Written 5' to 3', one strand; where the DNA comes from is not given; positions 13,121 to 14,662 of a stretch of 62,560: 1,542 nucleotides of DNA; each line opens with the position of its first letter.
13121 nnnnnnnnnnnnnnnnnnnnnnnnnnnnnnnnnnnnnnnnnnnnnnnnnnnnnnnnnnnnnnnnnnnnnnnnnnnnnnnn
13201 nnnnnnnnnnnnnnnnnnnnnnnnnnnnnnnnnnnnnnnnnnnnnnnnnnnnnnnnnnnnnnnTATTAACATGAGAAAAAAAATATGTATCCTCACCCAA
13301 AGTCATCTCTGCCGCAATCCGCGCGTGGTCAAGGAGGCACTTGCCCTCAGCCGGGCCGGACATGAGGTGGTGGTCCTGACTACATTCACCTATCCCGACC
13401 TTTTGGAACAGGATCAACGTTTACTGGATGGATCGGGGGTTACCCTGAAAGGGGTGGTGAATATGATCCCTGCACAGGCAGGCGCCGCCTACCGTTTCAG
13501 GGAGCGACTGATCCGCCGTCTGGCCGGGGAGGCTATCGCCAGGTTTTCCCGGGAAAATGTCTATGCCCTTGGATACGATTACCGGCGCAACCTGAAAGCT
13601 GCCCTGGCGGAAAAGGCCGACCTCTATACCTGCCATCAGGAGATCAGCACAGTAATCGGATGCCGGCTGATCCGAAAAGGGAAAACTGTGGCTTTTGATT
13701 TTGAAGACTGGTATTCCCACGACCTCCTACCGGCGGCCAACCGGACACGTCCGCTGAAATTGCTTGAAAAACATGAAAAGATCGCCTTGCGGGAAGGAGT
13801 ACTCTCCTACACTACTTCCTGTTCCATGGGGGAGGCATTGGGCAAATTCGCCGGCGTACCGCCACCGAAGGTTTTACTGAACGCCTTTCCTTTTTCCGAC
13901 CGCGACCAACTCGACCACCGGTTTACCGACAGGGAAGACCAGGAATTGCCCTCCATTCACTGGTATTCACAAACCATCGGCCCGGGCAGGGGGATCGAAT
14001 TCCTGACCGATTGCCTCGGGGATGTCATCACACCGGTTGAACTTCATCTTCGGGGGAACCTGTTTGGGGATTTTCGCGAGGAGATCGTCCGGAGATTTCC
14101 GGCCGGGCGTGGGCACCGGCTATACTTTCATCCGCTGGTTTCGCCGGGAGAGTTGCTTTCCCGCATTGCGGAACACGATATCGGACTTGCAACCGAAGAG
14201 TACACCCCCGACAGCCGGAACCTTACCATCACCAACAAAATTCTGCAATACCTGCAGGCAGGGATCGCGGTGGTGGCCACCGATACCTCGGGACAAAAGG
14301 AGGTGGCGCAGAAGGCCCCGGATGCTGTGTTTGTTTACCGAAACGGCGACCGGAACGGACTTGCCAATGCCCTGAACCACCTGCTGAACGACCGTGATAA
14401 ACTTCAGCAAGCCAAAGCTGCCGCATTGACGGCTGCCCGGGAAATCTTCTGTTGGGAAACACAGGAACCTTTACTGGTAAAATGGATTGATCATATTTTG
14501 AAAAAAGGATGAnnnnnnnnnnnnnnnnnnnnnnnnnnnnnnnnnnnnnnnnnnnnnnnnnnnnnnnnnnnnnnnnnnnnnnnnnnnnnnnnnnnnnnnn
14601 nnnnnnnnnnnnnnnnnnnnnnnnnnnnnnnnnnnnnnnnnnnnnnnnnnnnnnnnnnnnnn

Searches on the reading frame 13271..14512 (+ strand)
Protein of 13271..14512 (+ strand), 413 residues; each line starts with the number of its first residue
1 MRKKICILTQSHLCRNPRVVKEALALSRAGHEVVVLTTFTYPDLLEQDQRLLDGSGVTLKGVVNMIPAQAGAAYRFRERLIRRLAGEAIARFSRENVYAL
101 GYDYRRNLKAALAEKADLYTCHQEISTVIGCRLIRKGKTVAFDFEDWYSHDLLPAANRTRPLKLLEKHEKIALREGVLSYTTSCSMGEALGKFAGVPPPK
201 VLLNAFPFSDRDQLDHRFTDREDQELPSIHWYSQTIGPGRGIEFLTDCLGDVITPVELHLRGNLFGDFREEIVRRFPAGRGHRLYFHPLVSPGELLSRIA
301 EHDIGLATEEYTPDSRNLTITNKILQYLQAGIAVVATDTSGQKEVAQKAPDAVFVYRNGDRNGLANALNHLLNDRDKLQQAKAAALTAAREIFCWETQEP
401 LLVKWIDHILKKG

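Call 83: search_protein_families(library=pfam, proteins=[window:13271-14512:+], max_evalue=0.00001)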
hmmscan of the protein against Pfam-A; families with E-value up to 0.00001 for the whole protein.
window:13271-14512:+ (413 aa): 1 family
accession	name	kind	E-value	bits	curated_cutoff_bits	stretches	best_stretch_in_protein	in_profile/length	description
PF13692.12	Glyco_trans_1_4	-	9.1e-08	32.9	27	1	241-374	16-142/142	Glycosyl transferases group 1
